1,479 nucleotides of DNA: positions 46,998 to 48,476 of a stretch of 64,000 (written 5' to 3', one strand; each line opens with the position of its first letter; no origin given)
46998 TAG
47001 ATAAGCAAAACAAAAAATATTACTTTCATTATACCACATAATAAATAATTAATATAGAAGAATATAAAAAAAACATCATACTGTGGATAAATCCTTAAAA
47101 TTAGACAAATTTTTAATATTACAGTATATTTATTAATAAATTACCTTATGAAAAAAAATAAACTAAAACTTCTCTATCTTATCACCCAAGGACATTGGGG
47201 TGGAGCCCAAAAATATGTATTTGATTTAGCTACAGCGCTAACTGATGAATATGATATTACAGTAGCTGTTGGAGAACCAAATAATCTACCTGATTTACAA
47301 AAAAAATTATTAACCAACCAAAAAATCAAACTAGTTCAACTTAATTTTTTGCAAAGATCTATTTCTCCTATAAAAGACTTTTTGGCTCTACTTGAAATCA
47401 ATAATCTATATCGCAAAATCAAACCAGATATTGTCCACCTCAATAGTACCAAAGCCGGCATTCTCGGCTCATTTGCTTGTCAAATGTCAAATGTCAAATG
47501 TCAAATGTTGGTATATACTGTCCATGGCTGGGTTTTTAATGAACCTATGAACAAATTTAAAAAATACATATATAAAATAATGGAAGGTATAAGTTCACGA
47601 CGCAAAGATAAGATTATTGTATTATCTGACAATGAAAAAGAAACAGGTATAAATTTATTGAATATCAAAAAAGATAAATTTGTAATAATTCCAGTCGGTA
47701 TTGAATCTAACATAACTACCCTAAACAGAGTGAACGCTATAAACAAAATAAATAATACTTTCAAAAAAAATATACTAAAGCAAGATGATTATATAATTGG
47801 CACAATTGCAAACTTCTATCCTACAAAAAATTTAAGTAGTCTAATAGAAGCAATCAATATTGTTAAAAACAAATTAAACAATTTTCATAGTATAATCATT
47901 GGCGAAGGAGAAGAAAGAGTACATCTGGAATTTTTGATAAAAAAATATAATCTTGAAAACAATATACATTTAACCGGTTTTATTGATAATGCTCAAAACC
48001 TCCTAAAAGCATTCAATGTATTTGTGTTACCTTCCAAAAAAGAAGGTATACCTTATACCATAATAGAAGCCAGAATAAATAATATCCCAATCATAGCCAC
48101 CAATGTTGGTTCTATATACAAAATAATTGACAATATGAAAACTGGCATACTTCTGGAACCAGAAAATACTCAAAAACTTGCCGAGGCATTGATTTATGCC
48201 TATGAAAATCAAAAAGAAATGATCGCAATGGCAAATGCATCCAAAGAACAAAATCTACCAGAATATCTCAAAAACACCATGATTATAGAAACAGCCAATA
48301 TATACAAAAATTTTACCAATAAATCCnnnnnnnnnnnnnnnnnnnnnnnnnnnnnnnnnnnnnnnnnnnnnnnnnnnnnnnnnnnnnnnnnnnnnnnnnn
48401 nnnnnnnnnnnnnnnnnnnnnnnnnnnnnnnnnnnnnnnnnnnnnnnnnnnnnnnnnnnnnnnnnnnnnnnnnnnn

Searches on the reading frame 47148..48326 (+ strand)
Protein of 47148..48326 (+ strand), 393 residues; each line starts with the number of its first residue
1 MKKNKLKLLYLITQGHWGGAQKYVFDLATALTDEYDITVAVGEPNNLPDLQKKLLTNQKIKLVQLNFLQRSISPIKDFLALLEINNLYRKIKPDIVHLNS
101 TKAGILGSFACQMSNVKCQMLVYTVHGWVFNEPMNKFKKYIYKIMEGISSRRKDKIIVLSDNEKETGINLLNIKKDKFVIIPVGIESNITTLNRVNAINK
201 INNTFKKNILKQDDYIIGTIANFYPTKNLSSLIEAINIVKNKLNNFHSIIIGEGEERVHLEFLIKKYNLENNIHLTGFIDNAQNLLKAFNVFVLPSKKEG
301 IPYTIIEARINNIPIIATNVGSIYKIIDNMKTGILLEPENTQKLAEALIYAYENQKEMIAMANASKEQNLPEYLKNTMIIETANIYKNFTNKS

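Call 4: search_protein_families(library=pfam, proteins=[window:47148-48326:+], max_evalue=0.01)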
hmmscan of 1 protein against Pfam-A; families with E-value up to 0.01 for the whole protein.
window:47148-48326:+ (393 aa): 5 families
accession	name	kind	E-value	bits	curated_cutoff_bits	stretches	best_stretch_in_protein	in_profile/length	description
PF00534.26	Glycos_transf_1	-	1.2e-34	119.8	26.4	1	203-367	4-171/172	Glycosyl transferases group 1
PF13692.12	Glyco_trans_1_4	-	9.4e-29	100.9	27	1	216-354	3-142/142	Glycosyl transferases group 1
PF13439.12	Glyco_transf_4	-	3.3e-18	66.7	28.5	1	17-186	1-167/170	Glycosyltransferase Family 4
PF13477.12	Glyco_trans_4_2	-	1.5e-13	51.5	23.4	1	21-158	10-137/139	Glycosyl transferase 4-like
PF13579.12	Glyco_trans_4_4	-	1.5e-11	45.3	29.7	1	18-184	1-158/158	Glycosyl transferase 4-like domain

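Call 9: find_homologous_proteins(query=window:47148-48326:+, max_evalue=1e-20)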
Query window:47148-48326:+ (393 aa): 1264 proteins with E <= 1e-20 among 6341 candidates; the best 120 are listed.
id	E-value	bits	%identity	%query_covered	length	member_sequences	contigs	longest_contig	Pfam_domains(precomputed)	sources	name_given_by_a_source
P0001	3.3e-250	847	100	100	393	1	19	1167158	PF00534.27,PF13477.13,PF13579.13,PF13439.13,PF13692.13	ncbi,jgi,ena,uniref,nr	ncbi:MAG: hypothetical protein A2725_01260 [Candidatus Magasanikbacteria bacterium RIFCSPHIGHO2_01_F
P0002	3.8e-176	604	71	98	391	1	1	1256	PF00534.27,PF13477.13,PF13579.13,PF13439.13,PF13692.13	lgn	-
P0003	1.2e-161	556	66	99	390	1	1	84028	PF00534.27,PF13477.13,PF13579.13,PF13439.13,PF13692.13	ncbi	-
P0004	3.5e-155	535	64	100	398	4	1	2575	PF00534.27,PF13477.13,PF13579.13,PF13439.13,PF13692.13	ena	-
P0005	1.9e-150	519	64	98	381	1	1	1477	PF00534.27,PF13477.13,PF13579.13,PF13439.13,PF13692.13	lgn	-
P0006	2.7e-148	512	66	93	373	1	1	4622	PF00534.27,PF13477.13,PF13579.13,PF13439.13,PF13692.13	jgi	jgi:glycosyltransferase involved in cell wall biosynthesis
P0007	3.0e-148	512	61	98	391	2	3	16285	PF00534.27,PF13477.13,PF13579.13,PF13439.13,PF13692.13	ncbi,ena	-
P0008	3.9e-144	498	61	98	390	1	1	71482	PF00534.27,PF13477.13,PF13579.13,PF13439.13,PF13692.13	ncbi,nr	ncbi:MAG: glycosyltransferase [bacterium]|nr:glycosyltransferase [bacterium]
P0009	1.3e-133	464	57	99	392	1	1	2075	PF00534.27,PF13477.13,PF13579.13,PF13439.13,PF13692.13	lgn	-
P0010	5.4e-130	452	55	98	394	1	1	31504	PF00534.27,PF13477.13,PF13579.13,PF13439.13,PF13692.13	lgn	-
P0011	8.7e-130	451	54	99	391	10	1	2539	PF00534.27,PF13477.13,PF13579.13,PF13439.13,PF13692.13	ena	-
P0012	6.0e-129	448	54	99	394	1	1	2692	PF00534.27,PF13477.13,PF13579.13,PF13439.13,PF13692.13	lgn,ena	-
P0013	6.5e-129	448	56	93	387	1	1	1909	PF00534.27,PF13477.13,PF13579.13,PF13439.13,PF13692.13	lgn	-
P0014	3.2e-124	433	53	99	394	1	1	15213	PF00534.27,PF13477.13,PF13579.13,PF13439.13,PF13692.13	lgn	-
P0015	8.7e-118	412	52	99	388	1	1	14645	PF00534.27,PF13477.13,PF13579.13,PF13439.13,PF13692.13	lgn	-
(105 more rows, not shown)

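Call 10: find_encoding_contigs(protein=window:47148-48326:+, flank=10000, max_places=10)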
Protein window:47148-48326:+ (393 aa): 24 contigs read that carry it; 10 places shown.
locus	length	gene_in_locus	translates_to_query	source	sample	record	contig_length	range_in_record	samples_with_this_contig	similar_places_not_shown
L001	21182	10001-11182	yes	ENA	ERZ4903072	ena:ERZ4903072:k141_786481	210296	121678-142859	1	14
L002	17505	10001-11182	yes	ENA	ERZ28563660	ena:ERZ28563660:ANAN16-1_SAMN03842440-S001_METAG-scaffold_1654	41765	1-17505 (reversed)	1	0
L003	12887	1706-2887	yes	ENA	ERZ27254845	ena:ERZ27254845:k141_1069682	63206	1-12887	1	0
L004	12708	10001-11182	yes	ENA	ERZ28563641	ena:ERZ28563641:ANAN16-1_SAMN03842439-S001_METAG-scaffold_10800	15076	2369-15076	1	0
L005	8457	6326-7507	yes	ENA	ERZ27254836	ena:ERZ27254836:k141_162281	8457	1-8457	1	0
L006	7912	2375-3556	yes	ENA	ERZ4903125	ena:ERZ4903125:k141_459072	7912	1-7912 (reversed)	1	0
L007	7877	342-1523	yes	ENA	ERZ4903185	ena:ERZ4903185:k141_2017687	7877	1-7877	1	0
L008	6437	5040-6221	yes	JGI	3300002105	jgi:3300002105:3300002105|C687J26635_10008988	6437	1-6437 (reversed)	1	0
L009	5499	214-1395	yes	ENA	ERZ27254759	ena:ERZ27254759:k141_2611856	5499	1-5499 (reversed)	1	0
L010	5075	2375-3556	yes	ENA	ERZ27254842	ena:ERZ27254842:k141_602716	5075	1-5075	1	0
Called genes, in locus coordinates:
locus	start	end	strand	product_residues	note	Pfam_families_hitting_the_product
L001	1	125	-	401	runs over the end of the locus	PF13692:Glyco_trans_1_4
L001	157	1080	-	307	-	PF01370:Epimerase, PF04321:RmlD_sub_bind, PF01073:3Beta_HSD, PF16363:GDP_Man_Dehyd, PF02719:Polysacc_synt_2 (weak)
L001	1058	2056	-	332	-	PF13439:Glyco_transf_4, PF20706:GT4-conflict, PF00534:Glycos_transf_1, PF13692:Glyco_trans_1_4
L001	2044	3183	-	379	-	PF13439:Glyco_transf_4, PF13579:Glyco_trans_4_4 (weak), PF00534:Glycos_transf_1, PF13692:Glyco_trans_1_4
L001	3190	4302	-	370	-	PF13439:Glyco_transf_4, PF20706:GT4-conflict (weak), PF00534:Glycos_transf_1, PF13524:Glyco_trans_1_2 (weak), PF13692:Glyco_trans_1_4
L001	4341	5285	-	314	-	PF01073:3Beta_HSD, PF01370:Epimerase, PF02719:Polysacc_synt_2 (faint), PF04321:RmlD_sub_bind, PF07993:NAD_binding_4 (faint), PF16363:GDP_Man_Dehyd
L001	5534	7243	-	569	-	PF02366:PMT, PF13231:PMT_2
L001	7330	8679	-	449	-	-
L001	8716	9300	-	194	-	-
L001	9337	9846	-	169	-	-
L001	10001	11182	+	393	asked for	PF13477:Glyco_trans_4_2, PF13439:Glyco_transf_4, PF13579:Glyco_trans_4_4, PF00534:Glycos_transf_1, PF13692:Glyco_trans_1_4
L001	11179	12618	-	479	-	PF09852:DUF2079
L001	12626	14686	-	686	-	PF04932:Wzy_C, PF14559:TPR_19 (faint)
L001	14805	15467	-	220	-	PF23914:TPR_CcmH_CycH (weak), PF00515:TPR_1 (faint), PF07719:TPR_2 (faint), PF13181:TPR_8 (faint), PF13428:TPR_14 (faint), PF13414:TPR_11 (faint)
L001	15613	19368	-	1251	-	-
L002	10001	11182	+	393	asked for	PF13477:Glyco_trans_4_2, PF13439:Glyco_transf_4, PF13579:Glyco_trans_4_4, PF00534:Glycos_transf_1, PF13692:Glyco_trans_1_4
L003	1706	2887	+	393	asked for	PF13477:Glyco_trans_4_2, PF13439:Glyco_transf_4, PF13579:Glyco_trans_4_4, PF00534:Glycos_transf_1, PF13692:Glyco_trans_1_4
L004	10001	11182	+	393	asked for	PF13477:Glyco_trans_4_2, PF13439:Glyco_transf_4, PF13579:Glyco_trans_4_4, PF00534:Glycos_transf_1, PF13692:Glyco_trans_1_4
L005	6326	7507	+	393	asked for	PF13477:Glyco_trans_4_2, PF13439:Glyco_transf_4, PF13579:Glyco_trans_4_4, PF00534:Glycos_transf_1, PF13692:Glyco_trans_1_4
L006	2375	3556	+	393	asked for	PF13477:Glyco_trans_4_2, PF13439:Glyco_transf_4, PF13579:Glyco_trans_4_4, PF00534:Glycos_transf_1, PF13692:Glyco_trans_1_4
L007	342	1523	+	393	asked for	PF13477:Glyco_trans_4_2, PF13439:Glyco_transf_4, PF13579:Glyco_trans_4_4, PF00534:Glycos_transf_1, PF13692:Glyco_trans_1_4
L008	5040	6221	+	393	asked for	PF13477:Glyco_trans_4_2, PF13439:Glyco_transf_4, PF13579:Glyco_trans_4_4, PF00534:Glycos_transf_1, PF13692:Glyco_trans_1_4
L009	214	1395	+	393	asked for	PF13477:Glyco_trans_4_2, PF13439:Glyco_transf_4, PF13579:Glyco_trans_4_4, PF00534:Glycos_transf_1, PF13692:Glyco_trans_1_4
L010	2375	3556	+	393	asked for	PF13477:Glyco_trans_4_2, PF13439:Glyco_transf_4, PF13579:Glyco_trans_4_4, PF00534:Glycos_transf_1, PF13692:Glyco_trans_1_4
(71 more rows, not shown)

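Call 13: find_related_loci(query=A1, collection=genome_contigs, flank=3000)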
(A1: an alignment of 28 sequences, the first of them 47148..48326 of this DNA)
Query A1 (393 aa) in genome_contigs; peptide patterns used: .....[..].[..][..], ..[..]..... (x = any residue, [..] = any of these).
599 stretches matched a pattern (row limit reached: there are more); 595 encode a relative of the query (tblastn E <= 1e-3); the best 80 are kept; 80 distinct loci.
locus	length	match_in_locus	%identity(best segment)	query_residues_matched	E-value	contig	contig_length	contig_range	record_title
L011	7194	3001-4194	64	1-393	4e-165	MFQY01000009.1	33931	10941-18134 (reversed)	MAG: Candidatus Magasanikbacteria bacterium RIFOXYC2_FULL_40_16 rifoxyc2_full_scaffold_1519, whole genome shotgun sequen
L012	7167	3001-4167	45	5-389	1e-105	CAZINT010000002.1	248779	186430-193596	MAG TPA_asm: uncultured Gammaproteobacteria bacterium isolate SRP257259_co1_139 genome assembly, contig: NODE_30_length_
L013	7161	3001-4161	43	5-387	2e-105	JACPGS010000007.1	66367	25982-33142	MAG: Candidatus Magasanikbacteria bacterium isolate NC_groundwater_394_Ag_B-0.1um_53_17 GD18-4_B1_scaffold_50998, whole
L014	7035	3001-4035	49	3-348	6e-104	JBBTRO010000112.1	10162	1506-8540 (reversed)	MAG: Patescibacteria group bacterium isolate H52-bin091_1 H52_bin091_1_000000000112, whole genome shotgun sequence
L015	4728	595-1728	46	1-367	2e-101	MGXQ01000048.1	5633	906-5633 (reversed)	MAG: Gammaproteobacteria bacterium RIFCSPHIGHO2_02_FULL_42_13 rifcsphigho2_02_scaffold_37010, whole genome shotgun seque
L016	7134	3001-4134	46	1-367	2e-101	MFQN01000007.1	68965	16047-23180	MAG: Candidatus Magasanikbacteria bacterium RIFCSPLOWO2_12_FULL_43_12 rifcsplowo2_12_scaffold_1955, whole genome shotgun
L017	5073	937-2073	44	7-387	5e-99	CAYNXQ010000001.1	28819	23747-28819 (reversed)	MAG TPA_asm: uncultured Gammaproteobacteria bacterium isolate SRP193066_co2_32 genome assembly, contig: NODE_846_length_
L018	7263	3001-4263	43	3-384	1e-97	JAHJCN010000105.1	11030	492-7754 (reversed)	MAG: Patescibacteria group bacterium isolate Modern_marine.mb.308 Modern_marine.mb.308_k141_2306588, whole genome shotgu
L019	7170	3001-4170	43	5-390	2e-97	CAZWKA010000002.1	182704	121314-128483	MAG TPA_asm: uncultured Gammaproteobacteria bacterium isolate SRP286056_co1_500 genome assembly, contig: NODE_42_length_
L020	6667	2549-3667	44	4-358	3e-97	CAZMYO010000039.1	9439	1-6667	MAG TPA_asm: uncultured Gammaproteobacteria bacterium isolate binchicken_co203_87 genome assembly, contig: k141_275376,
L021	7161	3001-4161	43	1-389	4e-95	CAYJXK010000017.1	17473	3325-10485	MAG TPA_asm: uncultured Gammaproteobacteria bacterium isolate ERP125453_co1_500 genome assembly, contig: NODE_3290_lengt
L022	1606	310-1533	43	6-391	1e-100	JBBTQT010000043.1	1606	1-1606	MAG: Patescibacteria group bacterium isolate H41-bin209_1 H41_bin209_1_000000000043, whole genome shotgun sequence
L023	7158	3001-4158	42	5-389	2e-91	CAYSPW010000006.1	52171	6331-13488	MAG TPA_asm: uncultured Gammaproteobacteria bacterium isolate SRP141376_co4_298 genome assembly, contig: NODE_1158_lengt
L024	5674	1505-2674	42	1-388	2e-91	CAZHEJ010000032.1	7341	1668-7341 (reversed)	MAG TPA_asm: uncultured Gammaproteobacteria bacterium isolate binchicken_co266_196 genome assembly, contig: NODE_21400_l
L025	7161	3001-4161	41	3-378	4e-90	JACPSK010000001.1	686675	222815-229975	MAG: Candidatus Magasanikbacteria bacterium isolate NC_groundwater_703_Ag_S-0.2um_44_17 S36_SO-2_scaffold_114964, whole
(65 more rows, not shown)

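Call 29: list_cluster_members(proteins=[P0001, P0011, P0002])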
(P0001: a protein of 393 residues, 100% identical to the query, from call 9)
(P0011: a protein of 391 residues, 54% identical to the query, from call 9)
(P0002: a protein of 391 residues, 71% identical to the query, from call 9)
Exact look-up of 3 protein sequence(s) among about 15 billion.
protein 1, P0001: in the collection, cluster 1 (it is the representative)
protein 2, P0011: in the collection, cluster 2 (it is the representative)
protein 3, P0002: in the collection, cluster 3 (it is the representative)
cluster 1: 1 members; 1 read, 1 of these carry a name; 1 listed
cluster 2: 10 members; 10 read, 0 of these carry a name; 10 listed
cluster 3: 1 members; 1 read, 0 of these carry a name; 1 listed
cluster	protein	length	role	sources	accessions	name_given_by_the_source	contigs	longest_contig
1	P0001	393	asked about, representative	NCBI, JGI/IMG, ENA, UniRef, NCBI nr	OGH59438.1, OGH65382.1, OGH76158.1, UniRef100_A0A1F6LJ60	MAG: hypothetical protein A2725_01260 [Candidatus Magasanikbacteria bacterium ... | Glycosyltransferase subfamily 4-like N-terminal domain-containing protein n=1 ...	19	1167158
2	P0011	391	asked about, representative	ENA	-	-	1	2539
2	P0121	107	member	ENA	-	-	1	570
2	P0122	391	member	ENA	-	-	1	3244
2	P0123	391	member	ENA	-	-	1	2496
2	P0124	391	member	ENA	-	-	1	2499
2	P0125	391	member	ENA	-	-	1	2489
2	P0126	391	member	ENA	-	-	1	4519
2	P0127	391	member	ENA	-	-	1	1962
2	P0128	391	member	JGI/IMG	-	-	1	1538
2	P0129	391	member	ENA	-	-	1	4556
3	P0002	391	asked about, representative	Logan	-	-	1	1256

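Call 32: find_encoding_contigs(protein=P0126, flank=3000, max_places=3)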
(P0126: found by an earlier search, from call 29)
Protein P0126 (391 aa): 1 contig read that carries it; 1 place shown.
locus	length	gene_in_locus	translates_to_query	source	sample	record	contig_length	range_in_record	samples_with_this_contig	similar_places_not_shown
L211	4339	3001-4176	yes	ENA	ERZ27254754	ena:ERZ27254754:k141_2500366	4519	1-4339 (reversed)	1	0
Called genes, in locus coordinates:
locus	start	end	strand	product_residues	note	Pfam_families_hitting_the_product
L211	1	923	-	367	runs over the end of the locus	?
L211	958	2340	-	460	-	-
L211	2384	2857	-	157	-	-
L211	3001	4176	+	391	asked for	PF13477:Glyco_trans_4_2, PF13439:Glyco_transf_4, PF13579:Glyco_trans_4_4, PF00534:Glycos_transf_1, PF13692:Glyco_trans_1_4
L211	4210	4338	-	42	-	?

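Call 33: find_encoding_contigs(protein=P0011, flank=3000, max_places=3)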
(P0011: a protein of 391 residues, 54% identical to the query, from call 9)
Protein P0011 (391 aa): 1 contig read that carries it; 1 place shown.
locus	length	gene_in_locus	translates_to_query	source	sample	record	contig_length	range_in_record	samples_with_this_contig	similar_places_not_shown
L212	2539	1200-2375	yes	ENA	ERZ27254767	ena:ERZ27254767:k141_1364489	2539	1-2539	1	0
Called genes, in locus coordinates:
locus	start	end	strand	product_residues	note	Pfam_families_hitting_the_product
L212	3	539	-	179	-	?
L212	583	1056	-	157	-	-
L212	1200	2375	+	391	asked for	PF13477:Glyco_trans_4_2, PF13439:Glyco_transf_4, PF13579:Glyco_trans_4_4, PF00534:Glycos_transf_1, PF13692:Glyco_trans_1_4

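Call 34: find_encoding_contigs(protein=P0128, flank=3000, max_places=3)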
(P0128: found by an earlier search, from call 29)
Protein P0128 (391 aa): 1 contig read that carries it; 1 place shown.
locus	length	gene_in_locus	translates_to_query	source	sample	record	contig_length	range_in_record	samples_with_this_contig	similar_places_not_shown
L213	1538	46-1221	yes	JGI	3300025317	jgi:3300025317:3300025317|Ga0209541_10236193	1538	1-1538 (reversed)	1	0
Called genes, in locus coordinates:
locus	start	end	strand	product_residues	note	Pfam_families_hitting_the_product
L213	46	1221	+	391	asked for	PF13477:Glyco_trans_4_2 (weak), PF13439:Glyco_transf_4, PF13579:Glyco_trans_4_4, PF00534:Glycos_transf_1, PF13692:Glyco_trans_1_4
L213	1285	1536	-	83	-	?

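Call 44: search_protein_families(library=ncbifam, proteins=[window:47148-48326:+], max_evalue=0.00001)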
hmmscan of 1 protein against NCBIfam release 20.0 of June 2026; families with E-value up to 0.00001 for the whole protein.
window:47148-48326:+ (393 aa): 27 families (the best 25 are shown)
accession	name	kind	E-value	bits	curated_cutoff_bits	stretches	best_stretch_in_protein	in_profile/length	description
TIGR03088.1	stp2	hypoth_equivalog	4.2e-38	131.4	409.05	1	47-388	42-372/374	TIGR03088 family PEP-CTERM/XrtA system glycosyltransferase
TIGR03999.1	thiol_BshA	equivalog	2.8e-27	95.6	273.7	1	104-389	97-373/375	N-acetyl-alpha-D-glucosaminyl L-malate synthase BshA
NF041876.1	EPS_EpsE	equivalog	6.5e-23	81.6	400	1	213-368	213-375/389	exopolysaccharide biosynthesis GT4 family glycosyltransferase EpsE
NF047684.1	TeichurnBiosyTuaC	equivalog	1.9e-20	73.2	550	1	90-366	106-366/391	teichuronic acid biosynthesis protein TuaC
TIGR04157.1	glyco_rSAM_CFB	subfamily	8.3e-19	67.8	400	1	138-385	153-405/406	TIGR04157 family glycosyltransferase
TIGR04063.1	stp3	hypoth_equivalog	2.6e-17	62.8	442.05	1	84-365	84-371/397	TIGR04063 family PEP-CTERM/XrtA system glycosyltransferase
NF047880.1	glyco_SdgA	exception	4e-15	55.4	800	1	135-380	253-481/488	serine-aspartate repeat adhesin O-glycosyltransferase SdgA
NF038295.1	EPS_HpsP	equivalog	1.5e-14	53.8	550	1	161-389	161-387/388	hormogonium polysaccharide biosynthesis glycosyltransferase HpsP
TIGR04005.1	wcaL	equivalog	4.8e-14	52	537.6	1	219-373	227-390/406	colanic acid biosynthesis glycosyltransferase WcaL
NF049988.1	MGlcDAGSynMgs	equivalog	1.4e-13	51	400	1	88-391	82-389/398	alpha-monoglucosyldiacylglycerol synthase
NF047881.1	glyco_SdgB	exception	3.8e-13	48.9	800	1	173-381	293-488/496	serine-aspartate repeat adhesin O-glycosyltransferase SdgB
NF038011.1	PelF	equivalog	8e-13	48.2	100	1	148-333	253-436/489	GT4 family glycosyltransferase PelF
NF050063.1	ProtGlycPglJ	equivalog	2e-12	47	500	1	18-363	14-341/363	N-acetylgalactosamine-N,N'-diacetylbacillosaminyl-diphospho-undecaprenol 4-alpha-N-acetylgalactosaminyltransferase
NF050056.1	ProtGlycPglH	equivalog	8e-12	44.9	600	1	7-360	2-325/354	GalNAc-alpha-(1->4)-GalNAc-alpha-(1->3)-diNAcBac-PP-undecaprenol alpha-1,4-N-acetyl-D-galactosaminyltransferase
NF011726.0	PRK15179.1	equivalog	1.4e-11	43.4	733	1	167-386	473-691/694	Vi polysaccharide biosynthesis protein TviE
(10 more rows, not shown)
